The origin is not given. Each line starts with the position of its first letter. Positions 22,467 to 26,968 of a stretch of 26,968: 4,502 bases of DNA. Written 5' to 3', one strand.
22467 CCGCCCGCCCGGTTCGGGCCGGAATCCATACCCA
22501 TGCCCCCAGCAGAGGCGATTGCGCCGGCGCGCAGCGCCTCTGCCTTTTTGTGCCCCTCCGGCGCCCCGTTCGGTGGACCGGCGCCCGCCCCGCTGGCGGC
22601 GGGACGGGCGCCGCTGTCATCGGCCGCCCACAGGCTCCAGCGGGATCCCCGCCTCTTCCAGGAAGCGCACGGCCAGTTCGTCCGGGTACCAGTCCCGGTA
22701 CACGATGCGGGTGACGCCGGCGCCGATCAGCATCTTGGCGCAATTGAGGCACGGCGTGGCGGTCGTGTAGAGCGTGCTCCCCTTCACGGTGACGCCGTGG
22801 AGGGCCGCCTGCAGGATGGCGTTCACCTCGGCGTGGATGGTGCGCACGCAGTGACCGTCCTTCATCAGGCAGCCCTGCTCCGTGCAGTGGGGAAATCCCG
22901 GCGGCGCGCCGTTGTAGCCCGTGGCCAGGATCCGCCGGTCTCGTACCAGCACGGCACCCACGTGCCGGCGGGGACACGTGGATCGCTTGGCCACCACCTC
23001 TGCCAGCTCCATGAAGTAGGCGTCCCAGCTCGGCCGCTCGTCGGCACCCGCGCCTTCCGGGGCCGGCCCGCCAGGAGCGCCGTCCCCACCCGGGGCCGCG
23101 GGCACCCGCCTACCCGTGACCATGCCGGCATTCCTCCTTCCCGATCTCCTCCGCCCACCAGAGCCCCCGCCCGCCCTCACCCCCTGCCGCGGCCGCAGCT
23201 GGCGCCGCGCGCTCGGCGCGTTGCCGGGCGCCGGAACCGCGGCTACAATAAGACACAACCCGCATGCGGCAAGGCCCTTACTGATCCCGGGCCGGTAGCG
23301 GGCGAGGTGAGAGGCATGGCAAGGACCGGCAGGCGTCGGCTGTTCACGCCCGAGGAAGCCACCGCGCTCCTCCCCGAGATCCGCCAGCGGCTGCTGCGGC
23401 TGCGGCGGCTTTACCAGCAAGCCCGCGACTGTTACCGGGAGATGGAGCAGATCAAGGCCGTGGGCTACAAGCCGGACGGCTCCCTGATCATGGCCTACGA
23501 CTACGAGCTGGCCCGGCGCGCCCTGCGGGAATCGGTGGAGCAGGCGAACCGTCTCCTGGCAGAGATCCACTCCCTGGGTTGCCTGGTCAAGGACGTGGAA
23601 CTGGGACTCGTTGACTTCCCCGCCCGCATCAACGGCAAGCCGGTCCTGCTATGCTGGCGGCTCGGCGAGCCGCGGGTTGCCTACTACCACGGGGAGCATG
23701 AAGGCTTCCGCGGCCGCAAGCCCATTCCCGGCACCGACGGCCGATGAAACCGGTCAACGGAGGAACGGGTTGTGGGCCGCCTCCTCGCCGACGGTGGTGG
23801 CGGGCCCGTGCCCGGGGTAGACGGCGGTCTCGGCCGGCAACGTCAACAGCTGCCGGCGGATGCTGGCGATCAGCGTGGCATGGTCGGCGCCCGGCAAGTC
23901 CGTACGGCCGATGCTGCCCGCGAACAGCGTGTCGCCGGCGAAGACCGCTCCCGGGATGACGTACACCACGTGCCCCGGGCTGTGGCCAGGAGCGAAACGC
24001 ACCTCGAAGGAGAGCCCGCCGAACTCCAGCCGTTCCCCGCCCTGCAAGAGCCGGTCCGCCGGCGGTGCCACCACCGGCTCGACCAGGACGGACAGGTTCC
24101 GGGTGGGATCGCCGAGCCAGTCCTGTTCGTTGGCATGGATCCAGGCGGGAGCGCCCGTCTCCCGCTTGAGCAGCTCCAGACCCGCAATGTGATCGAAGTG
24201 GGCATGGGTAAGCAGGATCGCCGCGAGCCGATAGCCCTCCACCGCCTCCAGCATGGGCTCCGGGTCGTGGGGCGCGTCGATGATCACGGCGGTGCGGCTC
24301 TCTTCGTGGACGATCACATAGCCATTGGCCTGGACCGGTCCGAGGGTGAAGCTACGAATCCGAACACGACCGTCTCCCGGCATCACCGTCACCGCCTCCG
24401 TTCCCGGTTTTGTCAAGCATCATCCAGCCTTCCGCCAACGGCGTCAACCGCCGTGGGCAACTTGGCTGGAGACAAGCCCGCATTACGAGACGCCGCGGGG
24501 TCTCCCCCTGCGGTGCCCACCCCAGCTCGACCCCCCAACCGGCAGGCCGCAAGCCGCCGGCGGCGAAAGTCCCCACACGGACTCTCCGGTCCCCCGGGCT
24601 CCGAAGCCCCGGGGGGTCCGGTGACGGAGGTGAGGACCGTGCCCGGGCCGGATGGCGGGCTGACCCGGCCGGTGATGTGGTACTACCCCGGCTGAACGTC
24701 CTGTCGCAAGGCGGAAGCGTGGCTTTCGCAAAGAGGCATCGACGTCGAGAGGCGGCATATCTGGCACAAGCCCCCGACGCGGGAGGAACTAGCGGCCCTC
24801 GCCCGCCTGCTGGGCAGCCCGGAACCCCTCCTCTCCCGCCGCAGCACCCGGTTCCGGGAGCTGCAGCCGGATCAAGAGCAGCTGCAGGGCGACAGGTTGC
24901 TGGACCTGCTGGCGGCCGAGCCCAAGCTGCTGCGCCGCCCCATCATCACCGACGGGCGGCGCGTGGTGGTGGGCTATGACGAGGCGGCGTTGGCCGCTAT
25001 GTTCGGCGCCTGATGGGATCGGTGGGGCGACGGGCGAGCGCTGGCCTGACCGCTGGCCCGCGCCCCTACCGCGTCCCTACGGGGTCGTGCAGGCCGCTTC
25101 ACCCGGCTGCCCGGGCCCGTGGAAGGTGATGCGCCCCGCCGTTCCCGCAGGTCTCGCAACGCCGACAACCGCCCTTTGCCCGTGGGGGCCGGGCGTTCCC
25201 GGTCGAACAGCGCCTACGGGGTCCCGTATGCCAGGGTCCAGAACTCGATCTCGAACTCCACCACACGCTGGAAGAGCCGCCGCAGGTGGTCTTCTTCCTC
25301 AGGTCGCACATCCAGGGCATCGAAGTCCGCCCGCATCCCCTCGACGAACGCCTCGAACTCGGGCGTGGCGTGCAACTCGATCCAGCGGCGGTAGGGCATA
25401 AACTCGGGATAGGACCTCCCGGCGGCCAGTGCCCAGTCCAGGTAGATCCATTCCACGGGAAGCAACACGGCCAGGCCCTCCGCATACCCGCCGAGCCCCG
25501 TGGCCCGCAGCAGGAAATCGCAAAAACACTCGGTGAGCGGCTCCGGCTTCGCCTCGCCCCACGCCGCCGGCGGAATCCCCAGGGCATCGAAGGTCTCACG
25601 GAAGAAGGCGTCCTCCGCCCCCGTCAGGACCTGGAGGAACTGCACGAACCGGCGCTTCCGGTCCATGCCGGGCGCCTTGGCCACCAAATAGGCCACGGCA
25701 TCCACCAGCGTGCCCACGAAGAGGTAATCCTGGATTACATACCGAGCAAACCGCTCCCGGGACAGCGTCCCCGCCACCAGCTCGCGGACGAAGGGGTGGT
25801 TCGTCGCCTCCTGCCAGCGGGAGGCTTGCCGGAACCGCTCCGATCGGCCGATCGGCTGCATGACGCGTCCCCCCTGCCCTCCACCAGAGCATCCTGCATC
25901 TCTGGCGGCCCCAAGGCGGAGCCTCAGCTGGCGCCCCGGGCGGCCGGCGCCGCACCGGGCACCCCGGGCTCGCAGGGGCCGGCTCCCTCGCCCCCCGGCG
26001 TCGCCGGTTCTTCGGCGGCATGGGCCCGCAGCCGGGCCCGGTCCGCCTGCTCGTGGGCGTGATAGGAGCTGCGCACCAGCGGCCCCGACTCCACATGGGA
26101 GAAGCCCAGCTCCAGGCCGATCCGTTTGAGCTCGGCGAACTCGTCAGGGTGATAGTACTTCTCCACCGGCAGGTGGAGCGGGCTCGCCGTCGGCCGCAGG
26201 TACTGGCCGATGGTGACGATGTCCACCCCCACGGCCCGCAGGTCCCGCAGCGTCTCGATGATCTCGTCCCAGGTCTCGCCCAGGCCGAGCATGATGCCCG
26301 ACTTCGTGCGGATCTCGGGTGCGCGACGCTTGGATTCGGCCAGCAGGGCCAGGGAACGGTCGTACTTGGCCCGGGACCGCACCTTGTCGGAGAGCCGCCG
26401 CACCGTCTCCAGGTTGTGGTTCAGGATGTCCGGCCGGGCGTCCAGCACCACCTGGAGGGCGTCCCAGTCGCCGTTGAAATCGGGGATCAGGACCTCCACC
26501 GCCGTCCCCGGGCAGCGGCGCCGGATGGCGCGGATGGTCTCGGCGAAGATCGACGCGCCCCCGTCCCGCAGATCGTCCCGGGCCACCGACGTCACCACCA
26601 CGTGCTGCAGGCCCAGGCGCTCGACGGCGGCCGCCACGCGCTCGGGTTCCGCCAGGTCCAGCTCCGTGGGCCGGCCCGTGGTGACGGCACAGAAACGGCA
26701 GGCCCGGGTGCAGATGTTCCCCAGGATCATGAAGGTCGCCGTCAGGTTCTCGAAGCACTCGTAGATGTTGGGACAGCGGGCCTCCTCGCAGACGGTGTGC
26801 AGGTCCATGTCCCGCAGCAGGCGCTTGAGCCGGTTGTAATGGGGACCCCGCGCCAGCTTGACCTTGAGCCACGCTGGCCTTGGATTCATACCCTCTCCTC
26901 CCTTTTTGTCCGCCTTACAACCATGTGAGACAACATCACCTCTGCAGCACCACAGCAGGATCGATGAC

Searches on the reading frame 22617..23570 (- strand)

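Call 56: search_protein_families(library=pfam, proteins=[window:22617-23570:-], max_evalue=0.001)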
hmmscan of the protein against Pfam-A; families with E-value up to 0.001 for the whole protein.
window:22617-23570:- (317 aa): 3 families
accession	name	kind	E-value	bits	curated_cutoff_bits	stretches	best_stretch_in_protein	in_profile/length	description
PF00383.29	dCMP_cyt_deam_1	-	5.9e-27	94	25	1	181-291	2-100/102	Cytidine and deoxycytidylate deaminase zinc-binding region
PF14437.12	MafB19-deam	-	3.8e-18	66.2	27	1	181-297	2-105/142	MafB19-like deaminase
PF18785.7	Inv-AAD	-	0.00028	21.2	26.5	1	205-276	1-65/129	Invertebrate-AID/APOBEC-deaminase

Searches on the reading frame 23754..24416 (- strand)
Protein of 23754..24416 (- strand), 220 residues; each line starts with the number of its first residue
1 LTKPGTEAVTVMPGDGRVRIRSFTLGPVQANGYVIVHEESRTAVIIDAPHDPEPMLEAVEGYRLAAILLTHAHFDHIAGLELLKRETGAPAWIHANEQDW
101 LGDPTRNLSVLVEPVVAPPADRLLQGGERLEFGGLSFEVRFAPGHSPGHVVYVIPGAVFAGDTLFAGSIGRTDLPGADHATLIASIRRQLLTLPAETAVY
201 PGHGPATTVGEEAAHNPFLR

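Call 56: search_protein_families(library=pfam, proteins=[window:23754-24416:-], max_evalue=0.001)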
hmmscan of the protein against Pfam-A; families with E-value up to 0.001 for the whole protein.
window:23754-24416:- (220 aa): 2 families
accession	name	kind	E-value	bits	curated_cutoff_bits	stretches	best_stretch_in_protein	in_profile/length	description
PF00753.33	Lactamase_B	-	9.8e-31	107.7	22.7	1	26-203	2-196/196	Metallo-beta-lactamase superfamily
PF12706.13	Lactamase_B_2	-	2.3e-07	31.1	27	1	60-148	27-116/200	Beta-lactamase superfamily domain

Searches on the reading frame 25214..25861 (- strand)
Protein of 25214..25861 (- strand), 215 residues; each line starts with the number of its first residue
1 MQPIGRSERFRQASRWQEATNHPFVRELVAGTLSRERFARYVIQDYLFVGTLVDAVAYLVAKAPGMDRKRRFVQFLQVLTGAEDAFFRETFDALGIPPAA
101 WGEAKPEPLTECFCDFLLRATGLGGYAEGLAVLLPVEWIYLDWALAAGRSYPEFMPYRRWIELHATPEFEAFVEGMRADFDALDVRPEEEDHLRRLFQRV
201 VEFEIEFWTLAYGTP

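Call 56: search_protein_families(library=pfam, proteins=[window:25214-25861:-], max_evalue=0.001)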
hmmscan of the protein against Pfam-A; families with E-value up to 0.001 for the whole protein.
window:25214-25861:- (215 aa): 1 family
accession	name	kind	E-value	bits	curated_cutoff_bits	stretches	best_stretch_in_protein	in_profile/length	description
PF03070.21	TENA_THI-4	-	4.8e-32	111.9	22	1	15-212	7-208/210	TENA/THI-4/PQQC family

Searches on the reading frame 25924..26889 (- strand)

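Call 56: search_protein_families(library=pfam, proteins=[window:25924-26889:-], max_evalue=0.001)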
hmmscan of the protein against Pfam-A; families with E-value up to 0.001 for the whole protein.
window:25924-26889:- (321 aa): 2 families
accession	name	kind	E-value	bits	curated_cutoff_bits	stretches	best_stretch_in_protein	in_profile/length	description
PF04055.27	Radical_SAM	-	1.2e-22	81.3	29.5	1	54-217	1-166/166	Radical SAM superfamily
PF16881.10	LIAS_N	-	9.2e-13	48.9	27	1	5-39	62-96/96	N-terminal domain of lipoyl synthase of Radical_SAM family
